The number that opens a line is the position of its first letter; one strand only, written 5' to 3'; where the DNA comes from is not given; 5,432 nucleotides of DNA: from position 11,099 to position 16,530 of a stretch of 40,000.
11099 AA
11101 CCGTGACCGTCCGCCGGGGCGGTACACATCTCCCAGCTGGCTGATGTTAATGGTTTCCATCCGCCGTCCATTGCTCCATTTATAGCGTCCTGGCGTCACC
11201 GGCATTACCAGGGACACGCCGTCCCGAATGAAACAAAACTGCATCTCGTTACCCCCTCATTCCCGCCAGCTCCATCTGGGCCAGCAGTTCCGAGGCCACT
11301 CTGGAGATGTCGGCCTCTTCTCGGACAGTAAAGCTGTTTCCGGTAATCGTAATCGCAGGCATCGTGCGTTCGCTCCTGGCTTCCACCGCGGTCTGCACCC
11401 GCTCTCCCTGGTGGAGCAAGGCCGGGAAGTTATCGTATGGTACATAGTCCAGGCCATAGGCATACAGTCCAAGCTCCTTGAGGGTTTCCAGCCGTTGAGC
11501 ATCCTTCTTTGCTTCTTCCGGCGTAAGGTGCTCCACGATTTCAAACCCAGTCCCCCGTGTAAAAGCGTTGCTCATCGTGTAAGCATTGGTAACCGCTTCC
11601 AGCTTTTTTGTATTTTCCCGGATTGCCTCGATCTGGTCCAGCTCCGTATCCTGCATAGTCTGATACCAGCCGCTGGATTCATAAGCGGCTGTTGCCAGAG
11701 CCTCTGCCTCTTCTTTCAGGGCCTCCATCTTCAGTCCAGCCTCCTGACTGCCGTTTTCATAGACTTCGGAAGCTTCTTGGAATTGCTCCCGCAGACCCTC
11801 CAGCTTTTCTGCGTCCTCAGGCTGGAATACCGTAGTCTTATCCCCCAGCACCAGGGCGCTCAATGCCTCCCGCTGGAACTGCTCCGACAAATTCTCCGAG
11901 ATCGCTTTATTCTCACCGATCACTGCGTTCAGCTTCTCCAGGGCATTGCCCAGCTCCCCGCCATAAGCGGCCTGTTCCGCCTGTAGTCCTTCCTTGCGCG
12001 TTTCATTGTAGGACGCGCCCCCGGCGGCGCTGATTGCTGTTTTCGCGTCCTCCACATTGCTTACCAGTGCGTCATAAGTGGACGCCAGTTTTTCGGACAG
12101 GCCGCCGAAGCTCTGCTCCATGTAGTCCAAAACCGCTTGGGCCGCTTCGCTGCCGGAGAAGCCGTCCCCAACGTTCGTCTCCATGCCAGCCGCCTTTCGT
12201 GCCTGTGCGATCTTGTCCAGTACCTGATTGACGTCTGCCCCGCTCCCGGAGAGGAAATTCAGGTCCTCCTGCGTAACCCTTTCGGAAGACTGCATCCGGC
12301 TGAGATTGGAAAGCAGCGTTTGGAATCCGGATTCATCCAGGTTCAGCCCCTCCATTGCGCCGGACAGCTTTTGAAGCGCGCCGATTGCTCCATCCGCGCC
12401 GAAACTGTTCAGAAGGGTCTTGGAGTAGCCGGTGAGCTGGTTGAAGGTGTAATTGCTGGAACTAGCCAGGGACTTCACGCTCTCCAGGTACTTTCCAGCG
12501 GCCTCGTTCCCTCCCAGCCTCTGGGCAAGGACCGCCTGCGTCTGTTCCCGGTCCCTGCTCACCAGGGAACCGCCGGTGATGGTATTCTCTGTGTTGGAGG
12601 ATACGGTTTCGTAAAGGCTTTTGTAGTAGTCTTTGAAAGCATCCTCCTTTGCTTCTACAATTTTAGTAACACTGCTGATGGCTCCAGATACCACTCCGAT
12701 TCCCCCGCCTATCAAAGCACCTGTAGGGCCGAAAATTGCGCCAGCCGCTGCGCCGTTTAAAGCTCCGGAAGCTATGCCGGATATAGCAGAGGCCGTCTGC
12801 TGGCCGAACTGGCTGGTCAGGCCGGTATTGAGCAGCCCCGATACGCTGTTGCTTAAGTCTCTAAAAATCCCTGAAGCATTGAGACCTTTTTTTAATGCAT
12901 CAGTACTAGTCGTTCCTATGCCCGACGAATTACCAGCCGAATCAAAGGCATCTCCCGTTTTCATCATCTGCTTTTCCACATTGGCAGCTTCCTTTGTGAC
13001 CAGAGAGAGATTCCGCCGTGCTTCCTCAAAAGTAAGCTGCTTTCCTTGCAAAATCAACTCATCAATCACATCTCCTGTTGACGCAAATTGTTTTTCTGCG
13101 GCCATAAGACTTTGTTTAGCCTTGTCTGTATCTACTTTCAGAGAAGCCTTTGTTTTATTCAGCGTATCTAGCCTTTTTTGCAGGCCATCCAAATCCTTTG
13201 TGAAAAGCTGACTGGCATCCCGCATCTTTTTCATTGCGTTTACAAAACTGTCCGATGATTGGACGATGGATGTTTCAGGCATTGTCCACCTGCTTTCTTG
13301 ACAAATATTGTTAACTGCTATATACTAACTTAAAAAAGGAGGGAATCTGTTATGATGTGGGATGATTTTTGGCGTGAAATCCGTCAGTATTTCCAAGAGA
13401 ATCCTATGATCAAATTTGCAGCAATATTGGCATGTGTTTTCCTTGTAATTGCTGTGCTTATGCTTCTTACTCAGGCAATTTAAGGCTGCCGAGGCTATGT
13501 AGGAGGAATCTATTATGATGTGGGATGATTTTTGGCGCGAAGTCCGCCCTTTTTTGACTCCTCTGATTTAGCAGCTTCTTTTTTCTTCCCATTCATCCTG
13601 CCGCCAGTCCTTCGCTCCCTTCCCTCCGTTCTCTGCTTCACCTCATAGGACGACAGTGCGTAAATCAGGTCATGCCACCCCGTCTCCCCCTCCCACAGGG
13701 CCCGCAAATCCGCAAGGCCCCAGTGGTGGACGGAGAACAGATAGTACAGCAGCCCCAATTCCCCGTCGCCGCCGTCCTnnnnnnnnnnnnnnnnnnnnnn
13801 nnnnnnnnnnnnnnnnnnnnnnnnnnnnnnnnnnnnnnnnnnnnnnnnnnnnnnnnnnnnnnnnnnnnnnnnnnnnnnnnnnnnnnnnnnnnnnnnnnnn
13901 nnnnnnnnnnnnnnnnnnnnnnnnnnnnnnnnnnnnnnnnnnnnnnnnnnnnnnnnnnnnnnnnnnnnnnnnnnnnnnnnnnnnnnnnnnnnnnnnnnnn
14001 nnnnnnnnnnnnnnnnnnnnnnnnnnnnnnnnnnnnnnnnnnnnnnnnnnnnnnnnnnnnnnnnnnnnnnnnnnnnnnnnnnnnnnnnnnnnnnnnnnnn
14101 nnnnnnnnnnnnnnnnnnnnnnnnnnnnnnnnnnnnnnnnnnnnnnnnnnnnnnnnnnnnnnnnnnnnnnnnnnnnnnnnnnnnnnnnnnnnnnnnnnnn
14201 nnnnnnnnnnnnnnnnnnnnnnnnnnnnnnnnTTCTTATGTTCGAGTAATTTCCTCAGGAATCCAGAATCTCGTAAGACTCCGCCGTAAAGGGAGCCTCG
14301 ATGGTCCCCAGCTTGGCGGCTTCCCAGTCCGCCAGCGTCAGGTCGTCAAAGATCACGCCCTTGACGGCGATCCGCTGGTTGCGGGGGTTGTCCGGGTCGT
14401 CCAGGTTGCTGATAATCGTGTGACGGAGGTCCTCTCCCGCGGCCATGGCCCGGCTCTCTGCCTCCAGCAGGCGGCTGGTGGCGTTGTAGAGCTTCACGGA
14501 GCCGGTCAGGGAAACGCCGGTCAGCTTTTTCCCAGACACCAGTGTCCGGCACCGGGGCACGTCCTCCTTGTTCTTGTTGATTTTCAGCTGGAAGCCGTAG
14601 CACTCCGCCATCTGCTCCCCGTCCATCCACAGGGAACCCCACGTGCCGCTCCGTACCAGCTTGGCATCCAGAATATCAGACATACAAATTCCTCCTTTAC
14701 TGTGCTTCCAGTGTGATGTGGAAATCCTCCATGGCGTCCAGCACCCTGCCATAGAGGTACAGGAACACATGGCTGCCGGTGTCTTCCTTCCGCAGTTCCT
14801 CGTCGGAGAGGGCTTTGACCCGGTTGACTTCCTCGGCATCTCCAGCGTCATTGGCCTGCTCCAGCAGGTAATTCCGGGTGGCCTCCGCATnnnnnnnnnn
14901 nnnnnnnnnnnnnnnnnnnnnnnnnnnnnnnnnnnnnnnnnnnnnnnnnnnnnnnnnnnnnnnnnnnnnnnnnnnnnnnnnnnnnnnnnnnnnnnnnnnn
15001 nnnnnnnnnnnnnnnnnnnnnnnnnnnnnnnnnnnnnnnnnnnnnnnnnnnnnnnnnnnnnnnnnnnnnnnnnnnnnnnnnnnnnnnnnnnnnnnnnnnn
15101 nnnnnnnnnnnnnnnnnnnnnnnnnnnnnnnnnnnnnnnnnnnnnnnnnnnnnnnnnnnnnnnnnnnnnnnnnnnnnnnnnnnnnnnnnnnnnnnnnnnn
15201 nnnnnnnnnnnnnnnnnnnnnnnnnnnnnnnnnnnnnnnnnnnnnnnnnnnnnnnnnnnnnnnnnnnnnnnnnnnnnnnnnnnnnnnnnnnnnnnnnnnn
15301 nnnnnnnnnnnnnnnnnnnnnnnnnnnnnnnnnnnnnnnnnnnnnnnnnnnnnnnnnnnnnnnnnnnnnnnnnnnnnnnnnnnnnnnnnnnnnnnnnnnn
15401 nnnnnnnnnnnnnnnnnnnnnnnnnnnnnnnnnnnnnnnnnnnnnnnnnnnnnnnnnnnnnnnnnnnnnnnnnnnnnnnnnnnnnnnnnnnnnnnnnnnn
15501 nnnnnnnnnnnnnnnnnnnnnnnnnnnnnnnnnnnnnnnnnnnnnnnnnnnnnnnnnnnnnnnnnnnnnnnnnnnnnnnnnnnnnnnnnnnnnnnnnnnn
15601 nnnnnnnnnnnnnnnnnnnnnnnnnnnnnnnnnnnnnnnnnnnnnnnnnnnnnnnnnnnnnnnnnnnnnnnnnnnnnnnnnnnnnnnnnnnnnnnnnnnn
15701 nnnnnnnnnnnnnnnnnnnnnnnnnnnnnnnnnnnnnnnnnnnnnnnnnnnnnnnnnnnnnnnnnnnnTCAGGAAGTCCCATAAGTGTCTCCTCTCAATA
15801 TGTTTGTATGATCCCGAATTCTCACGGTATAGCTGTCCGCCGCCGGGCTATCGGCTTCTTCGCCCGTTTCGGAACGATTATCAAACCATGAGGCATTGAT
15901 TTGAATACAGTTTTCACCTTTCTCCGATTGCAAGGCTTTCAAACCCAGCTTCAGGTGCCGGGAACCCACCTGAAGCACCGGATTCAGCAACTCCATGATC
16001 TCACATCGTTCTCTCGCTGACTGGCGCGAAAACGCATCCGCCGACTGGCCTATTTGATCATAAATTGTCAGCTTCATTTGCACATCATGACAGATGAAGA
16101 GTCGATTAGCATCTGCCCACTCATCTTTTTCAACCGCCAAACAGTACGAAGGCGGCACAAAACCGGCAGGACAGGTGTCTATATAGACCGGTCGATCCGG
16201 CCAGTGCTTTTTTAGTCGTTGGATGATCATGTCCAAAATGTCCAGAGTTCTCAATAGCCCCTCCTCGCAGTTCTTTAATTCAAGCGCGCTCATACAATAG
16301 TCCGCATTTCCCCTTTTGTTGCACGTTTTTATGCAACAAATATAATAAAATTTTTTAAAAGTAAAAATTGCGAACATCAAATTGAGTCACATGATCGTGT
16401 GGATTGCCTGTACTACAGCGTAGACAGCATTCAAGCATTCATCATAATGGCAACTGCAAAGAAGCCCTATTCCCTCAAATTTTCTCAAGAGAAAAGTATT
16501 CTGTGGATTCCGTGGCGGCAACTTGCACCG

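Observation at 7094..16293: Headless, fibre-less contractile tail module carried as cargo of a relaxase plus serine-recombinase element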

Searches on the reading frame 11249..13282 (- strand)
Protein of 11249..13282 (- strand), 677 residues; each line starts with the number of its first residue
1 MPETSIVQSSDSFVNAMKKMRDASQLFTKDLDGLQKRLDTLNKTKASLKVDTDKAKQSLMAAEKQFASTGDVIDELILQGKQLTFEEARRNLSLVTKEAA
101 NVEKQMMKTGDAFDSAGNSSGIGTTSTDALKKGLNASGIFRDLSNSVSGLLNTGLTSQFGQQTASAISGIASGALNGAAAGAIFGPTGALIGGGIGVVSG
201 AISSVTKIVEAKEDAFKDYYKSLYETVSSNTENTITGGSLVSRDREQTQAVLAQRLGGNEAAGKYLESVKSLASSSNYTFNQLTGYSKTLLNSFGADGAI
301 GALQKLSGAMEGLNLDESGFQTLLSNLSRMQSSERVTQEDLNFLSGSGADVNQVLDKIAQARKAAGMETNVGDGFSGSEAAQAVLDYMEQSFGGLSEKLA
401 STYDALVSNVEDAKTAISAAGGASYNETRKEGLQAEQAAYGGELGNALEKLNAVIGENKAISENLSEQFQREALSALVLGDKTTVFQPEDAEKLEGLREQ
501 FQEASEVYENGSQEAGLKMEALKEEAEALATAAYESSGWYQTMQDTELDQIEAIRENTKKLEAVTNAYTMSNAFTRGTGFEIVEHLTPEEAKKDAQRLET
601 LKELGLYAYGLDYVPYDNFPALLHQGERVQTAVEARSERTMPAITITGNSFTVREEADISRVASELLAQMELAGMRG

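Call 4: search_protein_families(library=pfam, proteins=[window:11249-13282:-], max_evalue=0.01)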
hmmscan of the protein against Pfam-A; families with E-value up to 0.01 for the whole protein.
window:11249-13282:- (677 aa): 0 families

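Call 8: search_protein_families(library=phrogs, proteins=[window:11249-13282:-], max_evalue=0.001)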
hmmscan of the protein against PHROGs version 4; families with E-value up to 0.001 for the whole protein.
window:11249-13282:- (677 aa): 1 family
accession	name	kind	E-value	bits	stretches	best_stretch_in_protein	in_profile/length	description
phrog_33570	-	unknown function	7.4e-85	286.8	1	5-677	21-684/686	-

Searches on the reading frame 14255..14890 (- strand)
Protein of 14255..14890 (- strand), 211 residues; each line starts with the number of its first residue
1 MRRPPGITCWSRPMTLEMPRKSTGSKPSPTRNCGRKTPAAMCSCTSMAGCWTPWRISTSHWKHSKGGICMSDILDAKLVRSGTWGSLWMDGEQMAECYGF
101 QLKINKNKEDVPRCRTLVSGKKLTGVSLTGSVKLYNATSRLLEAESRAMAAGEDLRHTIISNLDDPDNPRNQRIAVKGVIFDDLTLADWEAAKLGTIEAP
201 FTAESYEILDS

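Call 4: search_protein_families(library=pfam, proteins=[window:14255-14890:-], max_evalue=0.01)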
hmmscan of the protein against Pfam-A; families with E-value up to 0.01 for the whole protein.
window:14255-14890:- (211 aa): 1 family
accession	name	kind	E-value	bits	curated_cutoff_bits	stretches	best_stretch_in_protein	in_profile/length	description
PF09393.16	DUF2001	-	1.6e-41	142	27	1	74-210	3-139/139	Phage tail tube protein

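Call 8: search_protein_families(library=phrogs, proteins=[window:14255-14890:-], max_evalue=0.001)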
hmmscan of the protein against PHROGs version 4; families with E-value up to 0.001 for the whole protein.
window:14255-14890:- (211 aa): 1 family
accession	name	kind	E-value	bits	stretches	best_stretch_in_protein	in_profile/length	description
phrog_365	-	tail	2.3e-40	138.9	1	70-211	1-142/146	tail protein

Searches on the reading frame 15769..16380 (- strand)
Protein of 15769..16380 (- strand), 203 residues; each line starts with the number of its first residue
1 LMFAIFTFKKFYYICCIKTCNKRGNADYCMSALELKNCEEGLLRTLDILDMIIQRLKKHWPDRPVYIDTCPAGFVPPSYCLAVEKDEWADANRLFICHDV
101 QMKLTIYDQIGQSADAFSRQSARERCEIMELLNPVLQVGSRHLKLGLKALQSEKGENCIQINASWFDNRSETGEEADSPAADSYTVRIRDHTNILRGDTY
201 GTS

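Call 5: search_protein_families(library=pfam, proteins=[window:15769-16380:-], max_evalue=0.01)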
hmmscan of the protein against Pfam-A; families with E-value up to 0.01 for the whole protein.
window:15769-16380:- (203 aa): 2 families
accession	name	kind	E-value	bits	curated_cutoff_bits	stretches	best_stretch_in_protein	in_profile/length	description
PF20765.3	Phage_tail_terminator_8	-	0.00014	22.7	24.2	1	47-85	1-39/124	Phage tail terminator protein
PF20536.3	DUF6751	-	0.0066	17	27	0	161-192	29-60/113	Family of unknown function (DUF6751)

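Call 9: search_protein_families(library=phrogs, proteins=[window:15769-16380:-], max_evalue=0.001)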
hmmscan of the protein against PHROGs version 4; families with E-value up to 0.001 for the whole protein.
window:15769-16380:- (203 aa): 1 family
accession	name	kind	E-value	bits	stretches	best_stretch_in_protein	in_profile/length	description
phrog_525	-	unknown function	3.5e-07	31.5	1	43-175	2-130/142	-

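Call 28: find_related_loci(query=window:15769-16293:-, collection=viral_contigs, flank=10000)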
Query window:15769-16293:- (174 aa) in viral_contigs; peptide patterns used: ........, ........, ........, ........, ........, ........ (x = any residue, [..] = any of these).
7 stretches matched a pattern, but none encodes a relative of the query by tblastn (E <= 1e-3).

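Call 60: search_protein_families(library=padloc, proteins=[window:15769-16293:-], max_evalue=0.001)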
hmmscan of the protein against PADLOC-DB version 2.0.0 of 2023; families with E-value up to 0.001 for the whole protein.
window:15769-16293:- (174 aa): 0 families

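Call 71: find_homologous_proteins(query=window:15769-16293:-, max_evalue=1e-20)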
Query window:15769-16293:- (174 aa): 7 proteins with E <= 1e-20 among 61 candidates.
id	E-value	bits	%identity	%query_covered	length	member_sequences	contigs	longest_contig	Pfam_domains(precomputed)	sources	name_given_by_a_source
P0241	6.2e-109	379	97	100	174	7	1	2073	-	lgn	-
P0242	8.6e-93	327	82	100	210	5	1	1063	-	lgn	-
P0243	1.6e-46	176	74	66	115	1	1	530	-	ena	-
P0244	6.4e-42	161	53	84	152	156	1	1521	-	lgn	-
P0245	7.9e-40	154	52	86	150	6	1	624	-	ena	-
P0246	6.3e-38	148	53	84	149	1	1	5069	-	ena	-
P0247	3.7e-28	116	48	86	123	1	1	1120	-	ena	-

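Call 72: list_cluster_members(proteins=[P0241, P0242, P0122])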
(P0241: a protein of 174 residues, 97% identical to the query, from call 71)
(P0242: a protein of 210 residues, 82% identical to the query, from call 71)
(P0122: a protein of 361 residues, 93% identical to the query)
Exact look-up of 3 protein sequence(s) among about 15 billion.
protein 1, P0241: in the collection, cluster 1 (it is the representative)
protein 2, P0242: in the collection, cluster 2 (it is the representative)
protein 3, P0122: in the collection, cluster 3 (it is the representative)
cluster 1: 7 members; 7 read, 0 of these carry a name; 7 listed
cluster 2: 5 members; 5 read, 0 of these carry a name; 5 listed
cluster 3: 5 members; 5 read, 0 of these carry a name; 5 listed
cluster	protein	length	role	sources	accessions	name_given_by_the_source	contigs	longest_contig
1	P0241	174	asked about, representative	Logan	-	-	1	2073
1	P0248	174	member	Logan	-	-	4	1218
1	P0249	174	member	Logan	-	-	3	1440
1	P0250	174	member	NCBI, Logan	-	-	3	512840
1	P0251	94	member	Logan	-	-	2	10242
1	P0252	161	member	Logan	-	-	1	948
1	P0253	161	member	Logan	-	-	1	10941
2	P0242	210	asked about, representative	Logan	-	-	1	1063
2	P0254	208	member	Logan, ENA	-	-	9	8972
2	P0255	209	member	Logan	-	-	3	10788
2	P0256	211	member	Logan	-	-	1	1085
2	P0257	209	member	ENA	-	-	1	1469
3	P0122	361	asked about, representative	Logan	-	-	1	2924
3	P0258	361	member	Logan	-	-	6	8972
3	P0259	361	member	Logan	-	-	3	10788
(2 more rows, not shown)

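Call 73: find_encoding_contigs(protein=P0259, flank=10000, max_places=6)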
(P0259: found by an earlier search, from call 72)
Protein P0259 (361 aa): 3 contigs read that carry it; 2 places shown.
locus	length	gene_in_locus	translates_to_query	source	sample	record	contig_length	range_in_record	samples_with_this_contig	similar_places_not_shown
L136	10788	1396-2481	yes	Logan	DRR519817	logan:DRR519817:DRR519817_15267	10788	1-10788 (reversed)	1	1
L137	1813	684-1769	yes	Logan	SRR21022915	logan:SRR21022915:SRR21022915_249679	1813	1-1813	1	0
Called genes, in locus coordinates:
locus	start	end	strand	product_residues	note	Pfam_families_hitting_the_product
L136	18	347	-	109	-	PF19553:DUF6076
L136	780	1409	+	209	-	-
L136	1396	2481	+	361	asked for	PF04984:Phage_sheath_1 (weak)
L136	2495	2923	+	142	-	PF09393:DUF2001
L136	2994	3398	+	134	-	PF08890:Phage_TAC_5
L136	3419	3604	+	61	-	-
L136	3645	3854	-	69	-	-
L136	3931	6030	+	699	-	PF20155:TMP_3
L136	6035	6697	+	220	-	PF01476:LysM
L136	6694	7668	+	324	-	PF24032:YQBQ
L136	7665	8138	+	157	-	PF10844:DUF2577 (weak)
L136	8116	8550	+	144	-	PF10934:Sheath_initiator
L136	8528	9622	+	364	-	PF04865:Baseplate_J, PF26078:Baseplate_J_M, PF26079:Baseplate_J_C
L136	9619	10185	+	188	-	PF10076:Phage_Mu_Gp48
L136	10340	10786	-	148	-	?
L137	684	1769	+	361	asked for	PF04984:Phage_sheath_1 (weak)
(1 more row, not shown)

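Call 79: search_protein_families(library=phrogs, proteins=[L136:18-347:-, L136:10340-10786:-], max_evalue=0.01)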
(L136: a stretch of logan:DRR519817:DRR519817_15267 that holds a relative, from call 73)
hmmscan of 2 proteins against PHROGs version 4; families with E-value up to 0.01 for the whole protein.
L136:18-347:- (109 aa): 0 families

L136:10340-10786:- (148 aa): 0 families

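Call 93: search_protein_families(library=pfam, proteins=[L136:18-347:-, L136:10340-10786:-], max_evalue=0.001)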
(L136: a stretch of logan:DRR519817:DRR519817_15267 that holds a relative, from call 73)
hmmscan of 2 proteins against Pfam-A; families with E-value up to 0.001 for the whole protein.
L136:18-347:- (109 aa): 1 family
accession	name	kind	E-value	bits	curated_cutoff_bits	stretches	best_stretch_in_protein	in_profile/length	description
PF19553.4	DUF6076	-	4.4e-30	105.1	23.5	1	12-108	18-114/168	Family of unknown function (DUF6076)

L136:10340-10786:- (148 aa): 1 family
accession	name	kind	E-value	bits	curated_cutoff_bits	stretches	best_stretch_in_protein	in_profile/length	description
PF19553.4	DUF6076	-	2.9e-50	170.7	23.5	1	1-135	12-146/168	Family of unknown function (DUF6076)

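Call 97: predict_structure(alignment_id=A3)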
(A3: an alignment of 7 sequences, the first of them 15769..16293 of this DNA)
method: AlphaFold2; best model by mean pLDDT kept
length: 174 residues; sequences in the alignment: 7
mean_pLDDT: 45.7   pTM: 0.41
mean pLDDT of the five models: 45.7, 44.5, 40.7, 38.4, 33.9
residues with pLDDT >= 90: 0; 70-90: 5; 50-70: 67; < 50: 102
segments of 3 or more residues with pLDDT < 50: 57-62, 68-94, 108-174
pLDDT, mean of each block of 10 residues (from residue 1): 55 62 70 63 53 51 49 44 35 51 51 37 34 40 35 30 23 26
secondary structure, 60 per line:
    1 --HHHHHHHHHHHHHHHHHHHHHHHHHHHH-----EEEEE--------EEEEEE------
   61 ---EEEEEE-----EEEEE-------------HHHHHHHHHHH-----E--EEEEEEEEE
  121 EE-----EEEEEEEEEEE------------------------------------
elements in order: H3-30 E36-40 E49-54 E64-69 E75-79 H93-103 E112-122 E128-138
